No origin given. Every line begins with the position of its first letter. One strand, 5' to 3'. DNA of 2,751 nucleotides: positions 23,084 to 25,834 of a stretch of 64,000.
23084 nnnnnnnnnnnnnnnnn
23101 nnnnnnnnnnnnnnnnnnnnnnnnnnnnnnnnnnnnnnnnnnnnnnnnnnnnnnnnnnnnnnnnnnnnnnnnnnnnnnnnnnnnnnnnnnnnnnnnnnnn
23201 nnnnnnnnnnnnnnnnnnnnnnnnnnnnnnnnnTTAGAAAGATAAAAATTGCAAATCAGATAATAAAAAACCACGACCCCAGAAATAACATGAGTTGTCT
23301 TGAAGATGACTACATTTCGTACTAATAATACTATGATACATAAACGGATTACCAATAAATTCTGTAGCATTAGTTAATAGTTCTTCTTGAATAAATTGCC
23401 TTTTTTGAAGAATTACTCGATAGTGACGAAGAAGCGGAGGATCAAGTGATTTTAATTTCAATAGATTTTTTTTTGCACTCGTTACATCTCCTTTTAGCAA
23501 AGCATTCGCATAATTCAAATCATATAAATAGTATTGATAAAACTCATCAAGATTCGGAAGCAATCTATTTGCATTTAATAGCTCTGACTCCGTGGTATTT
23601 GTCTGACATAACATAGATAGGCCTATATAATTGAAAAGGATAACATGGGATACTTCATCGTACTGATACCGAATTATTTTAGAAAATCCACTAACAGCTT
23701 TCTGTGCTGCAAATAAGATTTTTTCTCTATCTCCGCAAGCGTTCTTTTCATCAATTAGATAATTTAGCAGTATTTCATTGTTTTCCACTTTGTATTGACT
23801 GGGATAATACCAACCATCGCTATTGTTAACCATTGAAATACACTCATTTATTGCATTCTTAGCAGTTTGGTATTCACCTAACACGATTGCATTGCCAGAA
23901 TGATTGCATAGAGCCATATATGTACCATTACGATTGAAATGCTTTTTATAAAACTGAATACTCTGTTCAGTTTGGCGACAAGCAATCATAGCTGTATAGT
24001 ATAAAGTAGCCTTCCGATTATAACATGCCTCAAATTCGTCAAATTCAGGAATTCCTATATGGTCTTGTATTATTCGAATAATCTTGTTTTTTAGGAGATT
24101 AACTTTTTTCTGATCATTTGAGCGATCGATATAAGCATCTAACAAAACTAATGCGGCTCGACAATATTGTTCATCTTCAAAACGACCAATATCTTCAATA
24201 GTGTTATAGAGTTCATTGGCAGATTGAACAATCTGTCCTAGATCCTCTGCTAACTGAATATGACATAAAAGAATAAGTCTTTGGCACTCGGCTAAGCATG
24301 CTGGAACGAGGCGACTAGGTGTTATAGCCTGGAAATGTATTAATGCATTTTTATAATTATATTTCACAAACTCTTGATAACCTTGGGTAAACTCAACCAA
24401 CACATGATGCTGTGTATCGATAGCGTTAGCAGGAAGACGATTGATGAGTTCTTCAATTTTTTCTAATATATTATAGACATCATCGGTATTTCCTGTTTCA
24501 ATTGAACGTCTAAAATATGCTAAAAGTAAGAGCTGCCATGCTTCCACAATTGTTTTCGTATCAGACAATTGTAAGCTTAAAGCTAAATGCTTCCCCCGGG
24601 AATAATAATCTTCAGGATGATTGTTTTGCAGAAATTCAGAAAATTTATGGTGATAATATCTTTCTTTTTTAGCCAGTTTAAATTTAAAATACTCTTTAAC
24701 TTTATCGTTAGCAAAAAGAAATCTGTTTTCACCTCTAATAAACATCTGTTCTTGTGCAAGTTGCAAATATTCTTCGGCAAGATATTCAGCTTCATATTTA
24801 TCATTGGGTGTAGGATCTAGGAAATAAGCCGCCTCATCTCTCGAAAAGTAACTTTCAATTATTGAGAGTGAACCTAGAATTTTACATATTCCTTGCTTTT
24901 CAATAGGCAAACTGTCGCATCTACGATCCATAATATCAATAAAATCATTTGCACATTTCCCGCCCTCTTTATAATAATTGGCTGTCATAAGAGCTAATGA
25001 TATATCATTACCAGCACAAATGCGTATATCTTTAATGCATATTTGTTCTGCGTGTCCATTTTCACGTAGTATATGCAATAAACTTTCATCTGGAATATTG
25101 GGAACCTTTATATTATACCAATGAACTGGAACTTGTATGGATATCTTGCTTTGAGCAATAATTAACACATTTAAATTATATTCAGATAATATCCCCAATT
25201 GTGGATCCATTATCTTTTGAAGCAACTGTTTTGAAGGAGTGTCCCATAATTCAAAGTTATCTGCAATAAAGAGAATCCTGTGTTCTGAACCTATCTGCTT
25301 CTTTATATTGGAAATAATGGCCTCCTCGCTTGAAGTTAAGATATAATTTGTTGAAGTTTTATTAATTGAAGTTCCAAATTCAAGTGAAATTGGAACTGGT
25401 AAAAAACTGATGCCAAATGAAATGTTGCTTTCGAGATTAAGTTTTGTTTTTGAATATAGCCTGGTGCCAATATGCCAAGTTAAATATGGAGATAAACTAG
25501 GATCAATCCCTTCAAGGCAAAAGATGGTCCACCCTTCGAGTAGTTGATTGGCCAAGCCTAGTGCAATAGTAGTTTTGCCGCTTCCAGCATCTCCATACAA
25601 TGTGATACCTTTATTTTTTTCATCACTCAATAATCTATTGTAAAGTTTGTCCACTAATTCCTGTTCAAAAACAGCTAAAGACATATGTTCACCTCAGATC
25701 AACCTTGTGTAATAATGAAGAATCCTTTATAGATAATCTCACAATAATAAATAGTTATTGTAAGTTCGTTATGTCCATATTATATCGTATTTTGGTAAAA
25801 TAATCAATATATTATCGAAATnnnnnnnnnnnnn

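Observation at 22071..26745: Perfect 26-bp inverted repeats, an adjacent tyrosine recombinase and a single outside promoter bracket an ATP-grasp / STAND-NTPase gene pair: candidate invertible two-gene switch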

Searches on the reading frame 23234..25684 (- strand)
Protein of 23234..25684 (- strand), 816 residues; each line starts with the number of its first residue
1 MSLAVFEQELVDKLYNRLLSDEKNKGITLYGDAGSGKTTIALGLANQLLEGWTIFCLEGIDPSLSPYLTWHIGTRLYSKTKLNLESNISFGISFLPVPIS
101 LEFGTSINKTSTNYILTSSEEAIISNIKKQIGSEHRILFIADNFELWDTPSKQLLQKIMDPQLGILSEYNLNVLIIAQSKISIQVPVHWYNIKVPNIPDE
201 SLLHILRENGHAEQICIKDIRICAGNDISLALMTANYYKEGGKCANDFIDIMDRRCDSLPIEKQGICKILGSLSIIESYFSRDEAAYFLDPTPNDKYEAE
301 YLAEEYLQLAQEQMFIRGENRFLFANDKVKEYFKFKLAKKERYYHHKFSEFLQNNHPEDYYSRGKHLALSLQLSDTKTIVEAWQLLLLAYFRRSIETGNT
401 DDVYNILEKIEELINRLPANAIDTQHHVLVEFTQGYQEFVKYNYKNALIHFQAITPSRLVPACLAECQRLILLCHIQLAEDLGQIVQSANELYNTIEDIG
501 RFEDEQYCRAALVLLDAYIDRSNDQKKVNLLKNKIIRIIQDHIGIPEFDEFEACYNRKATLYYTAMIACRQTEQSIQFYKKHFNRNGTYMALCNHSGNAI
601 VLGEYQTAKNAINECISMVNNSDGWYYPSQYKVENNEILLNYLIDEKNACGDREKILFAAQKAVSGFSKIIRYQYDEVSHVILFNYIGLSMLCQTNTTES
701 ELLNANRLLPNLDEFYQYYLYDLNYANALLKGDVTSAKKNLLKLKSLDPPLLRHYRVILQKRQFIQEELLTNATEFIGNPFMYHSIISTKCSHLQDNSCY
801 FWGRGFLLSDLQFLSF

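Call 6: search_protein_families(library=pfam, proteins=[window:23234-25684:-], max_evalue=0.01)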
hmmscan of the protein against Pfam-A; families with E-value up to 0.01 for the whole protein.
window:23234-25684:- (816 aa): 6 families
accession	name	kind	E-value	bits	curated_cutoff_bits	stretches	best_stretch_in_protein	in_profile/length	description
PF25199.1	nSTAND_NTPase5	-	4.7e-05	23.7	34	1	6-64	20-83/145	Novel STAND NTPase 5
PF13191.12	AAA_16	-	5e-05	24.3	32.6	1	8-160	9-157/167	AAA ATPase domain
PF20720.3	nSTAND3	-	0.00025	21.2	27.2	1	22-60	15-54/155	Novel STAND NTPase 3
PF00931.28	NB-ARC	-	0.00048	19.9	23.5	1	8-46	2-40/248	NB-ARC domain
PF13401.12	AAA_22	-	0.0039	17.9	27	0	26-179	7-124/130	AAA domain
PF13481.12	AAA_25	-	0.0072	16.4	27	0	26-55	35-64/195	AAA domain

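Call 7: search_protein_families(library=padloc, proteins=[window:23234-25684:-], max_evalue=0.01)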
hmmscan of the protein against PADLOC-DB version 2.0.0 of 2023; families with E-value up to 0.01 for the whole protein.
window:23234-25684:- (816 aa): 1 family
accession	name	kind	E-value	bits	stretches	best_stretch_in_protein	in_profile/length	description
PDLC04140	mad8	-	0.0072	13.9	0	21-53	24-56/314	mads_8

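Call 8: search_protein_families(library=ncbifam, proteins=[window:23234-25684:-], max_evalue=0.01)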
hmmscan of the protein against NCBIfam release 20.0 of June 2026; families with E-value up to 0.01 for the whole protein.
window:23234-25684:- (816 aa): 2 families
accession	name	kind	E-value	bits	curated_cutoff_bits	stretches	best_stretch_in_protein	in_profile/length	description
NF005992.0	PRK08116.1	subfamily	0.00029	20.1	189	1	22-50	112-140/269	hypothetical protein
TIGR00150.1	T6A_YjeE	equivalog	0.0014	18.5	60.1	1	9-48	6-46/135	tRNA (adenosine(37)-N6)-threonylcarbamoyltransferase complex ATPase subunit type 1 TsaE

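Call 14: find_homologous_proteins(query=window:23234-25684:-)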
Query window:23234-25684:- (816 aa): 122 proteins with E <= 0.001 among 8000 candidates; the best 120 are listed.
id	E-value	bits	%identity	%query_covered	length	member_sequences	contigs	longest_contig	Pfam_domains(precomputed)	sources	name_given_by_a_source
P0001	0.0e+0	1864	100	100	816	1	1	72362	PF25199.2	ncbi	-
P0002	0.0e+0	1601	86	100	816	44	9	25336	-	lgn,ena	-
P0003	0.0e+0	1597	86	100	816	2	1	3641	-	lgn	-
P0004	0.0e+0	1592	86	100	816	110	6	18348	-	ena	-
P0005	0.0e+0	1577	85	100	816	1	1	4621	-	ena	-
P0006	0.0e+0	1569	85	100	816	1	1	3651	-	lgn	-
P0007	0.0e+0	1568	85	100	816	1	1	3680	-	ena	-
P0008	0.0e+0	1567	84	100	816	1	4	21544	-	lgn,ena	-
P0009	0.0e+0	1555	83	100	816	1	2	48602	-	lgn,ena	-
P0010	0.0e+0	1504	80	100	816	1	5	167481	-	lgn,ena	-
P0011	0.0e+0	1493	80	100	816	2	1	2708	-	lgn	-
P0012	0.0e+0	1488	79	100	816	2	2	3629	-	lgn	-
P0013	0.0e+0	1485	79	100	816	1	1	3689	-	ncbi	-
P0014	0.0e+0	1469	78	100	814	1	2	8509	-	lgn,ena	-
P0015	0.0e+0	1459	78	100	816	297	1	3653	-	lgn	-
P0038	0.0e+0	1189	65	100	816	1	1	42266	-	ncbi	-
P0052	0.0e+0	1041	57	100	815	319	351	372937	PF00931.29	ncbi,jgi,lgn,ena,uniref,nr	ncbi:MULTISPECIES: ATP-binding protein [Blautia]|uniref:NB-ARC domain-containing protein n=1 Tax=Bla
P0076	1.7e-282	958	53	100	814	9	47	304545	-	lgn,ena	-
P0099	2.1e-235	802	47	100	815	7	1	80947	-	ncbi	-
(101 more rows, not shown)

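Call 17: find_encoding_contigs(protein=P0003, flank=10000, max_places=10)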
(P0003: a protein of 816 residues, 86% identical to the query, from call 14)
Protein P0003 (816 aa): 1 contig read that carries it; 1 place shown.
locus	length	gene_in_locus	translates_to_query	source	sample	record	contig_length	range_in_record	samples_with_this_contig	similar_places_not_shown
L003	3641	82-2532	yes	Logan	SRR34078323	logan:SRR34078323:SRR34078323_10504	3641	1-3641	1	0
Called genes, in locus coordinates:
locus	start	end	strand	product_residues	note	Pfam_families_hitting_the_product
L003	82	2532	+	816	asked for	-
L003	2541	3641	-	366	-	?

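Call 18: find_encoding_contigs(protein=P0002, flank=10000, max_places=10)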
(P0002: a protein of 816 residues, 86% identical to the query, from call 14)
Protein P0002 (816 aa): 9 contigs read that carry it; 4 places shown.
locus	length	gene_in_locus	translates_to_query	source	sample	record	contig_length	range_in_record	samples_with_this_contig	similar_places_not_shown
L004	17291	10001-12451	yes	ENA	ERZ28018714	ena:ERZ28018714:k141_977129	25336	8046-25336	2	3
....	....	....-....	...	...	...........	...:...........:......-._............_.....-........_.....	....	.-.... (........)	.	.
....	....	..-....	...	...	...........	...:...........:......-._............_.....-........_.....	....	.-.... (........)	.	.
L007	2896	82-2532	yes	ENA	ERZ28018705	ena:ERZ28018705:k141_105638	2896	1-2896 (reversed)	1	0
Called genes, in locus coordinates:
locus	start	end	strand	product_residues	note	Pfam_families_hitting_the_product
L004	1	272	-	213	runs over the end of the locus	-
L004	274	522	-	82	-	-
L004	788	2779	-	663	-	PF13589:HATPase_c_3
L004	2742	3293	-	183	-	PF04221:RelB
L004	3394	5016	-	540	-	PF00239:Resolvase, PF07508:Recombinase, PF13408:Zn_ribbon_recom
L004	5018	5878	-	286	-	PF07508:Recombinase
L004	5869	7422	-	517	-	PF00239:Resolvase, PF07508:Recombinase, PF13408:Zn_ribbon_recom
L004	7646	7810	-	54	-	-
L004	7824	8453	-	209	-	-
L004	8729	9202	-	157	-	PF08281:Sigma70_r4_2 (weak)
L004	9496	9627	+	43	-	-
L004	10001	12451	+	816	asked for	-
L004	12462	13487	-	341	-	PF07478:Dala_Dala_lig_C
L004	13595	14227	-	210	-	-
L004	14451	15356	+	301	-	PF02899:Phage_int_SAM_1, PF13495:Phage_int_SAM_4 (weak), PF00589:Phage_integrase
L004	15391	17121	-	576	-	PF00082:Peptidase_S8, PF13287:Fn3_assoc, PF13290:CHB_HEX_C_1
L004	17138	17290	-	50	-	?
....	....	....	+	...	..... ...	-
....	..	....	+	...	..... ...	-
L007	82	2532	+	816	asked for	-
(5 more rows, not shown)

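Call 23: find_encoding_contigs(protein=P0001, flank=3000, max_places=3)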
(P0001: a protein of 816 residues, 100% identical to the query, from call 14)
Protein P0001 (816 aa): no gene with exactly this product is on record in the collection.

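Call 24: find_encoding_contigs(protein=P0052, flank=6000, max_places=10)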
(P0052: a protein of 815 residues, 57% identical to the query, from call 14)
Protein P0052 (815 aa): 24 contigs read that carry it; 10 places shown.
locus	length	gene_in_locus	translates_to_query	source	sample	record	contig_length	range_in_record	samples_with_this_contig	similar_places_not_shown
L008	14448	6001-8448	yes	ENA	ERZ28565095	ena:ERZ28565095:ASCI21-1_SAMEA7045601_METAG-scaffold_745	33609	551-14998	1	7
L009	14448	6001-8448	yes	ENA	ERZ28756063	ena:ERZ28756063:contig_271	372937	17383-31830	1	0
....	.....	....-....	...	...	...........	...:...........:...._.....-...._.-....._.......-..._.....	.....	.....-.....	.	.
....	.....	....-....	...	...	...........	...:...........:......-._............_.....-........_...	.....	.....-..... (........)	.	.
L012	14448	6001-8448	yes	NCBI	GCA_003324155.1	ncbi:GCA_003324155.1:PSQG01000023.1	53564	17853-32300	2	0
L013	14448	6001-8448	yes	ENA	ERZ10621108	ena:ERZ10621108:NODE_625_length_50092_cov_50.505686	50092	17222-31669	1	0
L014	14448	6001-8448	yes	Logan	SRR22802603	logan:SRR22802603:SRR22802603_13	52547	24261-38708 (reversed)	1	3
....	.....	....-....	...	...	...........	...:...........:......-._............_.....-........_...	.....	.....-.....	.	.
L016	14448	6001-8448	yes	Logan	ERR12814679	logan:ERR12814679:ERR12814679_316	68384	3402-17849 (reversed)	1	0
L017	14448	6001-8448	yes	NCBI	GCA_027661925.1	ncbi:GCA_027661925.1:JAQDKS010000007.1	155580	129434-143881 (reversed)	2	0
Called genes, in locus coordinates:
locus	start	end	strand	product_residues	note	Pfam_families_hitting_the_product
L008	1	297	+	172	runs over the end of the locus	PF07638:Sigma70_ECF (faint), PF04542:Sigma70_r2, PF08281:Sigma70_r4_2, PF04545:Sigma70_r4, PF13384:HTH_23 (faint)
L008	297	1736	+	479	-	PF13786:DUF4179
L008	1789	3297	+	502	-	PF12229:PG_binding_4 (weak), PF03734:YkuD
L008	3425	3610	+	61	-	-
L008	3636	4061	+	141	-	PF14487:DarT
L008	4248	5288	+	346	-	PF01661:Macro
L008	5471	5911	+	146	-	-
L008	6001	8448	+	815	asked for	PF00931:NB-ARC (faint)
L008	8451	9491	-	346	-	PF07478:Dala_Dala_lig_C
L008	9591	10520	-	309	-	PF02899:Phage_int_SAM_1, PF00589:Phage_integrase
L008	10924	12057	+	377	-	PF02463:SMC_N (faint), PF13175:AAA_15 (faint), PF13304:AAA_21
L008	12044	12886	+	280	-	-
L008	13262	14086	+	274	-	PF00497:SBP_bac_3, PF12974:Phosphonate-bd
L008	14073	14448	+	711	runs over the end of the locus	PF00512:HisKA, PF02518:HATPase_c, PF00072:Response_reg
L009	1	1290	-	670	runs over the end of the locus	PF00512:HisKA, PF02518:HATPase_c, PF00072:Response_reg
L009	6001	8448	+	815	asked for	PF00931:NB-ARC (faint)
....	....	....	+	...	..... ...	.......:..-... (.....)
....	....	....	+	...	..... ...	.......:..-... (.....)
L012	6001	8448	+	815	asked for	PF00931:NB-ARC (faint)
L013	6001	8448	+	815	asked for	PF00931:NB-ARC (faint)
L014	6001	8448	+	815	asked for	PF00931:NB-ARC (faint)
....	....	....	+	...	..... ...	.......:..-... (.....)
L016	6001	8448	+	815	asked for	PF00931:NB-ARC (faint)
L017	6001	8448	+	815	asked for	PF00931:NB-ARC (faint)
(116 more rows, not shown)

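Call 34: find_related_loci(query=A1, collection=metagenome_contigs, flank=6000)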
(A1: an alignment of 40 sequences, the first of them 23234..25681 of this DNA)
Query A1 (815 aa) in metagenome_contigs; peptide patterns used: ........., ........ (x = any residue, [..] = any of these).
132 stretches matched a pattern; 47 encode a relative of the query (tblastn E <= 1e-3); 43 distinct loci.
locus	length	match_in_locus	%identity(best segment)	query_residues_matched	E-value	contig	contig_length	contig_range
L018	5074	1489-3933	85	1-815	0e+0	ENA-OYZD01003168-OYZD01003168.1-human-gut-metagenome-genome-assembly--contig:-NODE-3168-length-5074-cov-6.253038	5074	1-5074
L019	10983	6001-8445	86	1-815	0e+0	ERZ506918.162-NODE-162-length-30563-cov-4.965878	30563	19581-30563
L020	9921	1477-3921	86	1-815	0e+0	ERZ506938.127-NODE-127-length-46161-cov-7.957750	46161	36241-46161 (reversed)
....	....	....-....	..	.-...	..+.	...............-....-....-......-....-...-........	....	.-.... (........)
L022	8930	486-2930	78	1-815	0e+0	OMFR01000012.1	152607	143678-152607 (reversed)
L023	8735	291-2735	78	1-815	0e+0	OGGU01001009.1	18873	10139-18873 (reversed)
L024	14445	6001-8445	78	1-815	0e+0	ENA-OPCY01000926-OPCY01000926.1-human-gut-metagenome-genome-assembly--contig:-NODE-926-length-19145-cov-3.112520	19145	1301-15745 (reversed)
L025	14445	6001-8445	78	1-815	0e+0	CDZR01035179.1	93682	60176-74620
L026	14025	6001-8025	86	141-815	0e+0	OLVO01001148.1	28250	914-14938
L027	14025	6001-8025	86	141-815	0e+0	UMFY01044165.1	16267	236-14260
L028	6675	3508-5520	87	145-815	0e+0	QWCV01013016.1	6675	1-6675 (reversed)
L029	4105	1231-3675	71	1-815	0e+0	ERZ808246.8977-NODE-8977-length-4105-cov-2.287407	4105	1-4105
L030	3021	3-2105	78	115-815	0e+0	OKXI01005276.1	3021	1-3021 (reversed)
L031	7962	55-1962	87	180-815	0e+0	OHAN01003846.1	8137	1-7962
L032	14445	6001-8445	78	1-815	0e+0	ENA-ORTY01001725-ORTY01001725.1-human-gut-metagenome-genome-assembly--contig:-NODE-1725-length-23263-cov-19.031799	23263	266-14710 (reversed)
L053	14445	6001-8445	32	5-815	4e-106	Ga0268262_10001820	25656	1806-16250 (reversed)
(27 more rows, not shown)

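Call 35: find_related_loci(query=A1, collection=viral_contigs, flank=6000)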
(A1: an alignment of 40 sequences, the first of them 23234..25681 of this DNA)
Query A1 (815 aa) in viral_contigs; peptide patterns used: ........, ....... (x = any residue, [..] = any of these).
38 stretches matched a pattern, but none encodes a relative of the query by tblastn (E <= 1e-3).

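Call 42: predict_structure(alignment_id=A1)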
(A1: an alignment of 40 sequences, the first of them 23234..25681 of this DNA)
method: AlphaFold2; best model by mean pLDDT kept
length: 815 residues; sequences in the alignment: 40
mean_pLDDT: 84.3   pTM: 0.81
mean pLDDT of the five models: 84.3, 82.5, 81.3, 76.7, 76.1
residues with pLDDT >= 90: 428; 70-90: 297; 50-70: 41; < 50: 49
segments of 3 or more residues with pLDDT < 50: 67-113
pLDDT, mean of each block of 10 residues (from residue 1): 92 92 94 90 84 75 52 27 25 23 24 54 74 85 80 87 86 94 90 93 91 84 90 87 85 88 88 86 91 89 92 83 89 88 93 90 93 87 94 73 86 93 96 92 94 95 96 86 91 84 91 86 87 92 86 89 90 89 82 93 95 91 75 92 93 95 93 76 93 90 81 85 94 95 89 90 93 86 92 83 81 51
secondary structure, 60 per line:
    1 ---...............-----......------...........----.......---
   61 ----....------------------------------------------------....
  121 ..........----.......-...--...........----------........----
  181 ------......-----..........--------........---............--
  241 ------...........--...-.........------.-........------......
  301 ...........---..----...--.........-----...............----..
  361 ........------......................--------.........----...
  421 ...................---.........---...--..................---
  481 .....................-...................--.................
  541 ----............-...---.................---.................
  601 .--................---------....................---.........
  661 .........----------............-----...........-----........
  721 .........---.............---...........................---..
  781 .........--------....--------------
elements in order (helices of 4 or more, strands of 3 or more residues): H4-18 E24-29 H36-46 E51-57 H65-68 H117-130 E135-141 H148-158 E169-176 E187-192 H198-207 H216-223 H227-238 H247-257 H264-272 H281-288 H295-311 E321-323 H326-334 H340-354 H359-368 H375-396 H405-413 H418-439 H443-451 H460-477 H481-501 H503-521 H524-540 H545-556 H564-580 H584-601 H604-619 H629-648 H652-669 H680-691 H697-707 H713-729 H733-745 H749-775 H779-789 H798-801

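Call 49: fold_search(model_id=the predicted structure, library=pdb)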
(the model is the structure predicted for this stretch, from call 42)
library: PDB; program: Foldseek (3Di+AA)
matches with E <= 10: 1304; with E <= 0.001: 39
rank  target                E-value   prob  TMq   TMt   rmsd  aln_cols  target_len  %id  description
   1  6mfv_A                1.1e-10  1.00  0.30  0.36  18.6       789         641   13  Crystal structure of the Signal Transduction ATPase with Numerous Domains (STAND) protein with a tetratricopeptide rep (released 2019-02-20)
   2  1z6t_A                3.2e-06  1.00  0.35  0.47   8.2       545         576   14  Structure of the apoptotic protease-activating factor 1 bound to ADP (released 2005-04-19)
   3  3sfz                  4.2e-06  1.00  0.32  0.24   9.7       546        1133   13  Crystal structure of full-length murine Apaf-1 (released 2011-08-24)
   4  8dgc_A                4.2e-06  1.00  0.18  0.08  31.1      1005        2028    9  Avs3 bound to phage PhiV-1 terminase (released 2022-08-03)
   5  1z6t_B                8.9e-06  1.00  0.34  0.45   7.2       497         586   14  Structure of the apoptotic protease-activating factor 1 bound to ADP (released 2005-04-19)
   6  9zjs_B                8.9e-06  1.00  0.23  0.18  28.0       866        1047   11  Human sterile alpha motif domain-containing protein 9 (SAMD9), asymmetric dimer "shell" shape (released 2026-02-25)
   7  8dgc_B                1.2e-05  1.00  0.18  0.08  31.9      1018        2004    9  Avs3 bound to phage PhiV-1 terminase (released 2022-08-03)
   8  9xrl_AK               1.5e-05  1.00  0.21  0.19  20.8       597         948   11  Structure of mouse cytoplasmic lattice (CPL) repeating unit (released 2026-03-18)
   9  12dl_DA               2.5e-05  1.00  0.21  0.19  18.9       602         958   11  Native structure of the cytoplasmic lattice (CPL) asymmetric unit from mouse MII eggs (released 2026-04-08)
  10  9fp6_A                2.8e-05  1.00  0.20  0.22  14.8       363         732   13  Structure of the NbNRC2 hexameric resistosome (released 2024-07-03)
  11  9ria_B                7.8e-05  1.00  0.20  0.20  14.9       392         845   12  Cryo-EM structure of tomato NRC3-AVRcap1b complex (released 2025-07-23)
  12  7dkh_A                9.1e-05  1.00  0.23  0.22  16.9       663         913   15  Crystal structure of the Ctr9/Paf1/Cdc73/Rtf1 quaternary complex (released 2021-11-24)
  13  9lq2_B                9.9e-05  1.00  0.27  0.31  23.2       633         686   10  Structure of human dimeric NLRP7-TCL1A complex (released 2025-12-10)
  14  2qby_A                1.4e-04  1.00  0.20  0.40  12.5       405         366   14  Crystal structure of a heterodimer of Cdc6/Orc1 initiators bound to origin DNA (from S. solfataricus) (released 2007-09-11)
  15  7dkh_I                1.4e-04  1.00  0.22  0.20  16.9       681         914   14  Crystal structure of the Ctr9/Paf1/Cdc73/Rtf1 quaternary complex (released 2021-11-24)
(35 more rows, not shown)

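Call 56: search_protein_families(library=pfam, proteins=[L004:13595-14227:-, L008:5471-5911:+, L008:10924-12057:+, L008:12044-12886:+], max_evalue=0.01)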
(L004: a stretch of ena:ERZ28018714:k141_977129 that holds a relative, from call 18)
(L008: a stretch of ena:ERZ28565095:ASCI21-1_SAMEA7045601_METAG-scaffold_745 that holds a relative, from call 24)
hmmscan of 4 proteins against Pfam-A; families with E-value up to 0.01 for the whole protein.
L004:13595-14227:- (210 aa): 0 families

L008:5471-5911:+ (146 aa): 0 families

L008:10924-12057:+ (377 aa): 3 families
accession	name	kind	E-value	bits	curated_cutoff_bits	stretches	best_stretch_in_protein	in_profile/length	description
PF13304.12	AAA_21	-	1.3e-20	75.1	27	2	247-323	231-304/304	AAA domain, putative AbiEii toxin, Type IV TA system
PF02463.25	SMC_N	-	4e-06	26.9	40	1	45-325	29-205/220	RecF/RecN/SMC N terminal domain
PF13175.12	AAA_15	-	0.00014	22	32.1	0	1-96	1-94/374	AAA ATPase domain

L008:12044-12886:+ (280 aa): 0 families
